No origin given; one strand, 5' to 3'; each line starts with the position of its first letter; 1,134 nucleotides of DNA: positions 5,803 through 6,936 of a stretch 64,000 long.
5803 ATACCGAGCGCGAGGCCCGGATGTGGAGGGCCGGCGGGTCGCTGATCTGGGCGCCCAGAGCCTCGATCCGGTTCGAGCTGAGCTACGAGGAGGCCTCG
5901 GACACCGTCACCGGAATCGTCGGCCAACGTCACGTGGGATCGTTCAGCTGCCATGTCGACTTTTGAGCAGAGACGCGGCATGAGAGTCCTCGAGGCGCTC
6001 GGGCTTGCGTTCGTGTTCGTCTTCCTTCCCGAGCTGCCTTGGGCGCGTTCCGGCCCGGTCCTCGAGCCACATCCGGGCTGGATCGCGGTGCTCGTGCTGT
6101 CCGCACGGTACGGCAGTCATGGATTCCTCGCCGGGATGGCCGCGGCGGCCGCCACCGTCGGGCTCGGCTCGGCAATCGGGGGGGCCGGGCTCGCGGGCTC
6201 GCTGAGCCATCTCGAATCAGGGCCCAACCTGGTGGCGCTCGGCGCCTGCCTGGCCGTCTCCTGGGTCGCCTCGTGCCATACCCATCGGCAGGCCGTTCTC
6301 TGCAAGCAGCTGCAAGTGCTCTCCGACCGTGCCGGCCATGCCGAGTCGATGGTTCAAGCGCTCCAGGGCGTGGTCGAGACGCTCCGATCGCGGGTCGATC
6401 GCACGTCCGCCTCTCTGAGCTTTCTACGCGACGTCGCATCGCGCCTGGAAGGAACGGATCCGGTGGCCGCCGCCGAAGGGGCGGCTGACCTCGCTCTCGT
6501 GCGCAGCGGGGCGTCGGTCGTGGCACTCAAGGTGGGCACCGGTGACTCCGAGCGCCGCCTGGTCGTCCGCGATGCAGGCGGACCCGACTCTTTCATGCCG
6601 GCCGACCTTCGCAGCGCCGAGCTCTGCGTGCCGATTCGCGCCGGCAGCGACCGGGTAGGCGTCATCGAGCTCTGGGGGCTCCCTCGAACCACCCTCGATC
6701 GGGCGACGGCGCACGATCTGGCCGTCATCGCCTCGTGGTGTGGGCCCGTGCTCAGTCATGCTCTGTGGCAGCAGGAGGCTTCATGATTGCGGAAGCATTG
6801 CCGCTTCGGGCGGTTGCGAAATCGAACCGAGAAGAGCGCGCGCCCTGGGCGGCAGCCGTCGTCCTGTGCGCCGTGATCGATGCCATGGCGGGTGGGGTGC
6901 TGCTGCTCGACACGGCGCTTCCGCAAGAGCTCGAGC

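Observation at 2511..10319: Pel-like operon variant: no pelC, shortened PelB, and PelD reduced to TM+GAF without the GGDEF c-di-GMP-binding domain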

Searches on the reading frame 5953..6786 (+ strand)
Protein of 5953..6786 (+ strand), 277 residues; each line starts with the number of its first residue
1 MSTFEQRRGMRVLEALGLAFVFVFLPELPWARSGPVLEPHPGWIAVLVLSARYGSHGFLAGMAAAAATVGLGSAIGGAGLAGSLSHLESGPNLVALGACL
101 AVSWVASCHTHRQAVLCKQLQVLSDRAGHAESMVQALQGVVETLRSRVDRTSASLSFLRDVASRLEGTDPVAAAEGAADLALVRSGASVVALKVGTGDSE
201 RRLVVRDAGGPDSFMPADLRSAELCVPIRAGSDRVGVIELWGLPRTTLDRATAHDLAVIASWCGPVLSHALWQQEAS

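Call 3: search_protein_families(library=pfam, proteins=[window:5953-6786:+], max_evalue=0.01)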
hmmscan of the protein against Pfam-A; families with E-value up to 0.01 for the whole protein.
window:5953-6786:+ (277 aa): 0 families

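Call 4: search_protein_families(library=ncbifam, proteins=[window:5953-6786:+], max_evalue=0.01)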
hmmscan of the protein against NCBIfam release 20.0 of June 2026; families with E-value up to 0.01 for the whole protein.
window:5953-6786:+ (277 aa): 0 families

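Call 7: find_homologous_proteins(query=window:5953-6786:+, max_evalue=0.001)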
Query window:5953-6786:+ (277 aa): 162 proteins with E <= 0.001 among 8000 candidates; the best 120 are listed.
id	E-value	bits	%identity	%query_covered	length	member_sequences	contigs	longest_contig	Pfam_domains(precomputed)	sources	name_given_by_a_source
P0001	5.1e-167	572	100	97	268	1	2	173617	-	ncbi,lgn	ncbi:MAG: hypothetical protein ACREAA_10155 [Candidatus Polarisedimenticolia bacterium]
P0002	6.2e-125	434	78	96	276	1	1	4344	-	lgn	-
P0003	1.3e-124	433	78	96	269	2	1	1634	-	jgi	-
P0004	1.4e-96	341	63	95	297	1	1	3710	-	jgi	jgi:hypothetical protein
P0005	8.0e-96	339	62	96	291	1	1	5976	-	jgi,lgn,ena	-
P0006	2.4e-95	337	64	94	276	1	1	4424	-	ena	-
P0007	2.9e-95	337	63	95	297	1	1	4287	-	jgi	jgi:uncharacterized coiled-coil protein SlyX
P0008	5.6e-94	333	65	93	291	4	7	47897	-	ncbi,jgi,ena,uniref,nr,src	ncbi:MAG: hypothetical protein E6K76_11890 [Candidatus Eisenbacteria bacterium]|uniref:GAF domain-co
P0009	1.4e-93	331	63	96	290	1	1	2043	-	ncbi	-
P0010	1.4e-93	331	63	96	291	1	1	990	-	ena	-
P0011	2.1e-93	331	63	95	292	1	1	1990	-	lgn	-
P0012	3.9e-93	330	63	96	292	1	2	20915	-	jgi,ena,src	-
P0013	6.6e-93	329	61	97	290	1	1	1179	-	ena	-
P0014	8.1e-93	329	65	96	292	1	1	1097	-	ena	-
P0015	2.0e-92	327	63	96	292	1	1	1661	-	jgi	jgi:uncharacterized coiled-coil protein SlyX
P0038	4.1e-88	313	61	97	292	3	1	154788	-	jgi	jgi:uncharacterized coiled-coil protein SlyX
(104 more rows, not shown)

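Call 8: search_protein_families(library=pfam, proteins=[window:5953-6786:+], max_evalue=10)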
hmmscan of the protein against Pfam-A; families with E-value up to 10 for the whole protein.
window:5953-6786:+ (277 aa): 2 families
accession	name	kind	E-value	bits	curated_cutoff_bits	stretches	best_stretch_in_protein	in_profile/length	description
PF09486.15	HrpB7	-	0.011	16.6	29.7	1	92-179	61-146/157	Bacterial type III secretion protein (HrpB7)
PF01590.32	GAF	-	0.015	16.3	22.4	1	135-262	4-128/133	GAF domain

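Call 11: search_solved_structures(query=A1, max_evalue=10, show_alignments=3)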
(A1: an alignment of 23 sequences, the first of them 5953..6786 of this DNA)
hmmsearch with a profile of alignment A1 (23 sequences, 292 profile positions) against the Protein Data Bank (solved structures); distinct sequences matched with E-value up to 10: 3.
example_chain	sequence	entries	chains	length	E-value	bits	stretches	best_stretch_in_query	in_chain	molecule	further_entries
5t01_A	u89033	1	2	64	1.5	11.2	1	114-155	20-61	Transcription factor AP-1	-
1fos_F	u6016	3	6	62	1.6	11.1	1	114-155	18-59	C-JUN PROTO-ONCOGENE PROTEIN | PROTO-ONCOGENE C-JUN | Viral jun transforming protein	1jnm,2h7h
1t2k_C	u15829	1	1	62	1.7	11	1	114-155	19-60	Transcription factor AP-1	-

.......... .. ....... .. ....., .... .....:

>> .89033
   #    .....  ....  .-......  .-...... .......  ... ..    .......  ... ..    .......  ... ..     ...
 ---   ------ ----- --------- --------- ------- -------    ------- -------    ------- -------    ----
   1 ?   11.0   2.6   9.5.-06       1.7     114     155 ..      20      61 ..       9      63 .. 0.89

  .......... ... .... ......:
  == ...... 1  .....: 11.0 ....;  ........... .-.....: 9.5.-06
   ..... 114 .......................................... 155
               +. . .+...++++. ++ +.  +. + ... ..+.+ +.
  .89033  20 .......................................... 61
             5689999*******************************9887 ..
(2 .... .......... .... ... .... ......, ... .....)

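Call 27: predict_structure(alignment_id=A1)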
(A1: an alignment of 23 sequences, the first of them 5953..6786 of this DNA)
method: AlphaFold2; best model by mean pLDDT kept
length: 277 residues; sequences in the alignment: 23
mean_pLDDT: 75.7   pTM: 0.44
mean pLDDT of the five models: 75.7, 75.1, 72.0, 66.8, 66.8
residues with pLDDT >= 90: 26; 70-90: 167; 50-70: 68; < 50: 16
segments of 3 or more residues with pLDDT < 50: 1-5, 26-35
pLDDT, mean of each block of 10 residues (from residue 1): 51 61 51 51 76 78 74 61 65 79 82 89 90 90 81 75 79 87 87 78 81 64 86 87 77 88 84 64
secondary structure, 60 per line:
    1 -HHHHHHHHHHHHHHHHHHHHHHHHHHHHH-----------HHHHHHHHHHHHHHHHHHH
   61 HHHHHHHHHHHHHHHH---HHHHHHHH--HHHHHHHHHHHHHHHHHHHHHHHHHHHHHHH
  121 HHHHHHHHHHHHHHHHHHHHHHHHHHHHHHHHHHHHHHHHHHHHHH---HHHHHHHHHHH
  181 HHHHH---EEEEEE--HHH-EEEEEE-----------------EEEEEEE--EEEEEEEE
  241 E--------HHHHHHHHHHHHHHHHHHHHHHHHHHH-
elements in order: H2-30 H42-76 H80-87 H90-166 H170-185 E189-194 E201-206 E224-230 E233-241 H250-276

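Call 29: search_protein_representatives(alignment_id=A1)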
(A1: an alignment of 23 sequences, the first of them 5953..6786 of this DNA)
Query: 23 sequences, 292 profile positions. Proteins with E-value up to 0.001 (for the whole library): 230; up to 1e-10: 123; up to 1e-30: 55. The best 150 are listed.
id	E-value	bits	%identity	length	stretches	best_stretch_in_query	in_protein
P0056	2.7e-122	424.0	-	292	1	1-290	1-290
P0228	2.5e-105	368.3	-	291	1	1-285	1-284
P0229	1.3e-101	356.1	-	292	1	1-290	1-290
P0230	1.1e-91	323.5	-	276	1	18-288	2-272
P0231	7.7e-87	307.6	-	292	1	1-277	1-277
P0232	6.1e-85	301.4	-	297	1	9-284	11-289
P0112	1.2e-83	297.1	-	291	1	1-276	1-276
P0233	4.2e-81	288.8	-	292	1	1-286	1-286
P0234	1.2e-78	280.7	-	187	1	5-187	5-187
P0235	2.4e-78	279.7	-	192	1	101-289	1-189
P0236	7.2e-71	255.2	-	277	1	13-288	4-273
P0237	4.9e-63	229.4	-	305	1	11-283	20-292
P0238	6.3e-63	229.1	-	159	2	163-291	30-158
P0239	3.3e-60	220.2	-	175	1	1-174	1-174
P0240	1.0e-57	212.0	-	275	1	15-281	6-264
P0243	5.1e-48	180.2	-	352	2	14-212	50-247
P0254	1.4e-40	155.8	-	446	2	12-202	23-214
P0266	2.2e-34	135.4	-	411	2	46-216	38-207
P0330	1.1e-19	87.2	-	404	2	44-213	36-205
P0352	1.4e-08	50.7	-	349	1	16-214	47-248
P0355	4.7e-08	49.0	-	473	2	35-172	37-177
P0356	5.1e-08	48.9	-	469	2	17-176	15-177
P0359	2.3e-07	46.8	-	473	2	46-173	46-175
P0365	1.3e-06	44.3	-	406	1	19-207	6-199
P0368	2.1e-06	43.6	-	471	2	22-173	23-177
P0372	2.9e-06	43.1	-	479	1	16-199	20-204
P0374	3.8e-06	42.7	-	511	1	22-188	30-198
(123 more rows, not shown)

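Call 30: search_protein_families(library=pfam, proteins=[P0355, P0356, P0359, P0368, P0372, P0254, P0266, P0330, P0365, P0374], max_evalue=0.01)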
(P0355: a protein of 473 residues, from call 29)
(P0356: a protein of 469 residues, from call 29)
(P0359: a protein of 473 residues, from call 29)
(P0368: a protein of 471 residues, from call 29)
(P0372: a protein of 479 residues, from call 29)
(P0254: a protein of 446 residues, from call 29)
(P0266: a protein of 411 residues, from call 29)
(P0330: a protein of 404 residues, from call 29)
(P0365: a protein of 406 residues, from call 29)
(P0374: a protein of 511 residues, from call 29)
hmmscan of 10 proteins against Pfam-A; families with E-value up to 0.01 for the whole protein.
P0355 (473 aa): 5 families
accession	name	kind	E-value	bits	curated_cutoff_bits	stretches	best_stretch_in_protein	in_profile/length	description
PF13492.12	GAF_3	-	1.1e-11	45.6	27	1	183-310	3-129/129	GAF domain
PF01590.32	GAF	-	5.6e-09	37.1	22.4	1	182-307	2-132/133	GAF domain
PF00990.26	GGDEF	-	2.4e-07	31.1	23.8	1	323-461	3-146/161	Diguanylate cyclase, GGDEF domain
PF13493.11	DUF4118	-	0.00095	19.4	28.4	1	22-82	3-61/107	Domain of unknown function (DUF4118)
PF13185.12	GAF_2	-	0.0016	19.1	28.6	1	182-306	4-133/136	GAF domain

P0356 (469 aa): 5 families
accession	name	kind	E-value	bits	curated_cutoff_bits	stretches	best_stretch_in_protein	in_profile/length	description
PF13185.12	GAF_2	-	3.4e-12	47.2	28.6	1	177-307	3-136/136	GAF domain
PF13492.12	GAF_3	-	5.6e-10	40.2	27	1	179-308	3-129/129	GAF domain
PF01590.32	GAF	-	5.8e-10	40.2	22.4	1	179-305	3-132/133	GAF domain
PF00990.26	GGDEF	-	0.00017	21.8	23.8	1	322-468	4-160/161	Diguanylate cyclase, GGDEF domain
PF13493.11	DUF4118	-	0.003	17.8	28.4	1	20-122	4-102/107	Domain of unknown function (DUF4118)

P0359 (473 aa): 4 families
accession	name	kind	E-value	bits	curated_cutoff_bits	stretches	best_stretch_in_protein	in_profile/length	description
PF01590.32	GAF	-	4.4e-11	43.9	22.4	1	181-306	4-133/133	GAF domain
PF13492.12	GAF_3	-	1.1e-06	29.5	27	1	180-306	3-127/129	GAF domain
PF13185.12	GAF_2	-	1.5e-06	28.9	28.6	1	177-300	2-129/136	GAF domain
PF00990.26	GGDEF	-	1.7e-05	25.1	23.8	1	321-468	3-154/161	Diguanylate cyclase, GGDEF domain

P0368 (471 aa): 5 families
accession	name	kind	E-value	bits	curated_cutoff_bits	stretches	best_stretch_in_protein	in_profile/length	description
PF13492.12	GAF_3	-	5.1e-10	40.3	27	1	182-313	3-129/129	GAF domain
PF13185.12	GAF_2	-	2.2e-09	38.1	28.6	1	181-312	4-136/136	GAF domain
PF01590.32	GAF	-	1.1e-08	36.1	22.4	1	182-311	3-133/133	GAF domain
PF16740.10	SKA2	-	0.0046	17.2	30.1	0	133-178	49-97/110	Spindle and kinetochore-associated protein 2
PF00990.26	GGDEF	-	0.0066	16.7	23.8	0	326-469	3-152/161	Diguanylate cyclase, GGDEF domain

P0372 (479 aa): 5 families
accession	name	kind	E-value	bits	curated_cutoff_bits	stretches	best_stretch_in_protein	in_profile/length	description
PF01590.32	GAF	-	2.6e-11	44.6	22.4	1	182-312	2-133/133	GAF domain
PF13492.12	GAF_3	-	2.8e-10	41.2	27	1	184-313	4-128/129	GAF domain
PF13185.12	GAF_2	-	6.8e-09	36.5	28.6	1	180-313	2-136/136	GAF domain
PF00990.26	GGDEF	-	0.0005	20.3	23.8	1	326-461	2-147/161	Diguanylate cyclase, GGDEF domain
PF13493.11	DUF4118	-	0.00074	19.7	28.4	1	25-128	3-104/107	Domain of unknown function (DUF4118)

P0254 (446 aa): 0 families

P0266 (411 aa): 2 families
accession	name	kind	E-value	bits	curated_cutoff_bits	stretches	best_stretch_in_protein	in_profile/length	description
PF13185.12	GAF_2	-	8.1e-07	29.8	28.6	1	166-271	2-115/136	GAF domain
PF13492.12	GAF_3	-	5.9e-05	23.9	27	1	175-289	9-125/129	GAF domain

P0330 (404 aa): 0 families

P0365 (406 aa): 2 families
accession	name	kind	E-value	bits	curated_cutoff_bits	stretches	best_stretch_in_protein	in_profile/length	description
PF13492.12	GAF_3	-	0.00079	20.3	27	1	169-287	4-127/129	GAF domain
PF01590.32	GAF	-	0.0086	17.1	22.4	0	169-287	4-133/133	GAF domain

P0374 (511 aa): 1 family
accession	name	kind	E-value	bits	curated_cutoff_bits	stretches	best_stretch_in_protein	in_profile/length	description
PF13492.12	GAF_3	-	7.8e-12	46.2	27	1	187-310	2-124/129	GAF domain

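Call 32: fold_search(model_id=the predicted structure, library=pdb)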
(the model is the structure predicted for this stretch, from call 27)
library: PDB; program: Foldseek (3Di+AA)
matches with E <= 10: 599; with E <= 0.001: 0
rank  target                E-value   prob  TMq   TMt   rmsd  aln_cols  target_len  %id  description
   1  3ibj_B                2.5e-03  1.00  0.29  0.14  18.8       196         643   16  X-ray structure of PDE2A (released 2009-10-27)
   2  2w3h_A                1.1e-02  1.00  0.26  0.47   6.9       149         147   13  Cyanide bound structure of the first GAF domain of Mycobacterium tuberculosis DosS (released 2009-03-10)
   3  4mcw_B                1.2e-02  1.00  0.30  0.24   8.0       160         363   13  Crystal structure of a HD-GYP domain (a cyclic-di-GMP phosphodiesterase) containing a tri-nuclear metal centre (released 2014-02-19)
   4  3ci6_B                1.3e-02  1.00  0.32  0.51   5.4       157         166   12  Crystal structure of the GAF domain from Acinetobacter phosphoenolpyruvate-protein phosphotransferase (released 2008-05-13)
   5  3cit_A                1.3e-02  1.00  0.31  0.51   7.8       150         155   11  Crystal structure of the GAF domain of a putative sensor histidine kinase from Pseudomonas syringae pv. tomato (released 2008-05-13)
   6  2y8h_B                1.4e-02  1.00  0.26  0.44   5.3       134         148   13  STRUCTURE OF THE FIRST GAF DOMAIN E87G MUTANT OF MYCOBACTERIUM TUBERCULOSIS DOSS (released 2011-02-23)
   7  2y79_B                1.6e-02  1.00  0.30  0.52   6.7       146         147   14  STRUCTURE OF THE FIRST GAF DOMAIN E87A MUTANT OF MYCOBACTERIUM TUBERCULOSIS DOSS (released 2011-02-16)
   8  3ibj_A                1.9e-02  0.98  0.29  0.14  17.0       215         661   15  X-ray structure of PDE2A (released 2009-10-27)
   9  2w3g_B                2.1e-02  1.00  0.30  0.53   6.6       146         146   14  Air-oxidized structure of the first GAF domain of Mycobacterium tuberculosis DosS (released 2009-03-10)
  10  1mc0                  2.1e-02  0.90  0.23  0.19  16.7       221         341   16  Regulatory Segment of Mouse 3',5'-Cyclic Nucleotide Phosphodiesterase 2A, Containing the GAF A and GAF B Domains (released 2002-10-02)
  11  2w3e_B                2.2e-02  1.00  0.30  0.53   6.6       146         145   14  Oxidized structure of the first GAF domain of Mycobacterium tuberculosis DosS (released 2009-03-10)
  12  2w3d_B                2.2e-02  1.00  0.29  0.51   6.7       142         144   14  Structure of the first GAF domain of Mycobacterium tuberculosis DosS (released 2009-03-10)
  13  3lfv_B                2.2e-02  1.00  0.30  0.23   7.9       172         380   17  crystal structure of unliganded PDE5A GAF domain (released 2010-09-22)
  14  3mf0_B                2.4e-02  1.00  0.30  0.23   8.0       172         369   17  Crystal structure of PDE5A GAF domain (89-518) (released 2010-09-22)
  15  6oap_A                3.7e-02  1.00  0.33  0.31   6.8       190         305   16  Crystal structure of a dual sensor histidine kinase in the green-light absorbing Pg state (released 2019-09-18)
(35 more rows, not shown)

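Call 37: find_encoding_contigs(protein=P0038, flank=10000, max_places=2)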
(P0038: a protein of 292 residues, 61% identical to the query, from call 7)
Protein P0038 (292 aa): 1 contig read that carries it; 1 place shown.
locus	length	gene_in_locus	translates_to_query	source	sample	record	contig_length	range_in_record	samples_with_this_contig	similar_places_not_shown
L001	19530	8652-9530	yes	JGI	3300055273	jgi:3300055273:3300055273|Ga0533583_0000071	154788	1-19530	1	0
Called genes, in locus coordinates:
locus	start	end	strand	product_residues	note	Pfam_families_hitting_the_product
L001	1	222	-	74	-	?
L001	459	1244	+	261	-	-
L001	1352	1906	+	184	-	PF12158:DUF3592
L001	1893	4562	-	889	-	-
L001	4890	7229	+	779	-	PF25116:CBM87_Agd3, PF25115:Agd3_CE, PF13860:FlgD_ig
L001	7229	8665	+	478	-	PF13428:TPR_14 (faint)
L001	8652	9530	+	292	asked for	-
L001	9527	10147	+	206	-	-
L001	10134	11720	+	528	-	PF11997:DUF3492, PF13439:Glyco_transf_4, PF20706:GT4-conflict (weak), PF00534:Glycos_transf_1, PF13692:Glyco_trans_1_4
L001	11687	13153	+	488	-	PF16933:PelG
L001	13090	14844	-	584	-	PF13229:Beta_helix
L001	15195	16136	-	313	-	-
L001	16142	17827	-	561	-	PF13428:TPR_14 (faint), PF13371:TPR_9, PF14559:TPR_19 (weak)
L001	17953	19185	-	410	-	PF00070:Pyr_redox (faint), PF07992:Pyr_redox_2 (faint), PF13738:Pyr_redox_3 (faint)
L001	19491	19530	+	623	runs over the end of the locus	-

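Call 38: find_related_loci(query=A1, collection=genome_contigs, flank=10000)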
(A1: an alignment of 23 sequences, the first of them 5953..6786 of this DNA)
Query A1 (277 aa) in genome_contigs; peptide patterns used: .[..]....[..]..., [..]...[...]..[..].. (x = any residue, [..] = any of these).
525 stretches matched a pattern; 4 encode a relative of the query (tblastn E <= 1e-3); 4 distinct loci.
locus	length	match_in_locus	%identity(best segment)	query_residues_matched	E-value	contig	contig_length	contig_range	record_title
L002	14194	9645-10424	61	11-270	5e-97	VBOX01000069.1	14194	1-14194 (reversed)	MAG: Candidatus Eisenbacteria bacterium isolate WS_7 14_0927_05_40cm_scaffold_2637, whole genome shotgun sequence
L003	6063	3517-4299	57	13-273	6e-92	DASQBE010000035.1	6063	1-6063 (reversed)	MAG TPA_asm: Candidatus Binatia bacterium isolate SMAG_U11663 k141_1343329, whole genome shotgun sequence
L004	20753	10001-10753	35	37-263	2e-28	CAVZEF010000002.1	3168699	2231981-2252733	MAG: uncultured proteobacterium isolate MFD05841.bin.2.175 genome assembly, contig: contig_3258, whole genome shotgun se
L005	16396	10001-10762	33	36-263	5e-21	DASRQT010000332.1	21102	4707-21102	MAG TPA_asm: Polyangia bacterium isolate SMAG_U4273 k141_401697, whole genome shotgun sequence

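Call 41: search_protein_families(library=pfam, proteins=[L004:4498-6258:+, L004:6325-7491:+, L004:7875-10037:+, L004:9860-10993:+, L004:10990-12081:+, L004:12232-13380:+, L004:13064-15067:+, L004:15756-18446:+, L004:2888-3970:+], max_evalue=0.001)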
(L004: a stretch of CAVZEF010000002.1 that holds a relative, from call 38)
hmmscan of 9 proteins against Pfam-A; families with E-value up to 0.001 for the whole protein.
L004:4498-6258:+ (586 aa): 2 families
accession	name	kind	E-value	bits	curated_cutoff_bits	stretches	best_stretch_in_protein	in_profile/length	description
PF00015.26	MCPsignal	-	3.3e-32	112.1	34.6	1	363-528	2-167/172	Methyl-accepting chemotaxis protein (MCP) signalling domain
PF00672.30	HAMP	-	1.2e-07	32.4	25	1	177-225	3-51/53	HAMP domain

L004:6325-7491:+ (388 aa): 0 families

L004:7875-10037:+ (720 aa): 0 families

L004:9860-10993:+ (377 aa): 0 families

L004:10990-12081:+ (363 aa): 0 families

L004:12232-13380:+ (382 aa): 3 families
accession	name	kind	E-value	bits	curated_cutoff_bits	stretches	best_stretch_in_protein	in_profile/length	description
PF11997.14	DUF3492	-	2e-51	175.8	23.3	1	2-255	37-267/268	Domain of unknown function (DUF3492)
PF13439.12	Glyco_transf_4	-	6e-09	36.6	28.5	1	149-266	77-167/170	Glycosyltransferase Family 4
PF13579.12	Glyco_trans_4_4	-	3.2e-07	31.3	29.7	1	133-264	62-158/158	Glycosyl transferase 4-like domain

L004:13064-15067:+ (667 aa): 1 family
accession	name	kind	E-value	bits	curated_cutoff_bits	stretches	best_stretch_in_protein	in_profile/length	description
PF16933.10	PelG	-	1.1e-69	236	29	1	213-658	2-452/452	Putative exopolysaccharide Exporter (EPS-E)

L004:15756-18446:+ (896 aa): 0 families

L004:2888-3970:+ (360 aa): 0 families
